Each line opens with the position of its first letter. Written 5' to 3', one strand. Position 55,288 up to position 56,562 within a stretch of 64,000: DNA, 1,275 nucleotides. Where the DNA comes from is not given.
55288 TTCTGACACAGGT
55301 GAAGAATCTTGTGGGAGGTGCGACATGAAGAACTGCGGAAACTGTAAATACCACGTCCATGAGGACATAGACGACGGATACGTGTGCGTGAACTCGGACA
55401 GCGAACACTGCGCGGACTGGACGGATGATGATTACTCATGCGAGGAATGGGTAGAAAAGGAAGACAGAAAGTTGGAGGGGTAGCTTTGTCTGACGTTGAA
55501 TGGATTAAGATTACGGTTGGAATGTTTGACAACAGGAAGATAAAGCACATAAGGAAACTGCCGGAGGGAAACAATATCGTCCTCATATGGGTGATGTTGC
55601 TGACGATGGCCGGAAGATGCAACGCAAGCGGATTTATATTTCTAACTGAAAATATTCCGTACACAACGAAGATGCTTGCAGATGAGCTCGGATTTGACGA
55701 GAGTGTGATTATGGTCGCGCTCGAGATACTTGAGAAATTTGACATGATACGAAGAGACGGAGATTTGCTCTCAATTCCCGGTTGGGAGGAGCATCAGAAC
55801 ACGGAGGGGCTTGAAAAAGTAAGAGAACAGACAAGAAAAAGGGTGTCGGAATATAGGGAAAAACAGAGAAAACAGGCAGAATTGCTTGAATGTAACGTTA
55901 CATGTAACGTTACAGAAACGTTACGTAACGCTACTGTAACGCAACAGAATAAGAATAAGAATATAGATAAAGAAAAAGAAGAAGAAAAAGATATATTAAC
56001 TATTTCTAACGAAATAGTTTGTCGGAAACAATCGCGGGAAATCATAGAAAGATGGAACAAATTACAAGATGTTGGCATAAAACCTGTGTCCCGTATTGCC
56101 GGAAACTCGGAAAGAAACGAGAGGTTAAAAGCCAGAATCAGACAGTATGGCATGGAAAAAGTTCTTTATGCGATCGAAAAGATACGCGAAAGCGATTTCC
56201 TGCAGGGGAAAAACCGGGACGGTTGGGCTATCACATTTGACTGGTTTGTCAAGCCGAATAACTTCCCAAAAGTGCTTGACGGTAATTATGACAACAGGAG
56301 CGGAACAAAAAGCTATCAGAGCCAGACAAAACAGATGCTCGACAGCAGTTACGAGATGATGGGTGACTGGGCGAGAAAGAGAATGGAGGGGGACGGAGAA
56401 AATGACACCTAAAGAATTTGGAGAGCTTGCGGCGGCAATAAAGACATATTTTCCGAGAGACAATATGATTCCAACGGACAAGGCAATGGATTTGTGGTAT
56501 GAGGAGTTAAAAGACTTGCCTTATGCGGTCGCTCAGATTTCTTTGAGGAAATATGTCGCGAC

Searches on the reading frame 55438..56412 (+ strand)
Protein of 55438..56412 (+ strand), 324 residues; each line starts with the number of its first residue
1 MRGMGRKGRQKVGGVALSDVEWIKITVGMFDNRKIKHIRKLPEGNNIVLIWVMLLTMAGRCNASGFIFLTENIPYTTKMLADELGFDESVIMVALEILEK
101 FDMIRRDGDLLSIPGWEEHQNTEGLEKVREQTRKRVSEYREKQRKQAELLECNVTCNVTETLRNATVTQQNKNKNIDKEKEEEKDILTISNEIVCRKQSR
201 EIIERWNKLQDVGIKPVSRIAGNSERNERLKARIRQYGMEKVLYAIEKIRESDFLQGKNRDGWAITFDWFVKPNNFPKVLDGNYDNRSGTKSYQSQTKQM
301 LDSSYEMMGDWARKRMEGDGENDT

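Call 77: search_protein_families(library=phrogs, proteins=[window:55438-56412:+], max_evalue=0.00001)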
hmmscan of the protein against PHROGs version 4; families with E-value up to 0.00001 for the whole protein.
window:55438-56412:+ (324 aa): 11 families
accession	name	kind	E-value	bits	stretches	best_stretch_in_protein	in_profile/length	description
phrog_10469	-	DNA, RNA and nucleotide metabolism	2.2e-60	205.6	1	19-306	6-294/305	DnaD-like helicase loader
phrog_11769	-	unknown function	5.7e-46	158.3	1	17-191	4-176/431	-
phrog_4880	-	DNA, RNA and nucleotide metabolism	3e-39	136.2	1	19-184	3-166/304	replisome organizer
phrog_1163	-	unknown function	4.3e-39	135.9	1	19-217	3-193/273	-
phrog_19658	-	DNA, RNA and nucleotide metabolism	5.2e-25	89.5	1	163-294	126-259/283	replication initiation protein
phrog_186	-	DNA, RNA and nucleotide metabolism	8e-21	76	1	20-251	20-214/308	DnaD-like helicase loader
phrog_345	-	DNA, RNA and nucleotide metabolism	1.5e-17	65.2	1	77-288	70-293/297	replication initiation O-like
phrog_5968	-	DNA, RNA and nucleotide metabolism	1e-13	52.2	1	22-188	12-173/273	replisome organizer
phrog_9474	-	DNA, RNA and nucleotide metabolism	2.3e-06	28.4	1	20-199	1-172/288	replication initiation protein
phrog_5810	-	DNA, RNA and nucleotide metabolism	5.9e-06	27.1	0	73-286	45-268/268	replication initiation protein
phrog_21423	-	unknown function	9.9e-06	26.5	0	22-172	5-151/157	-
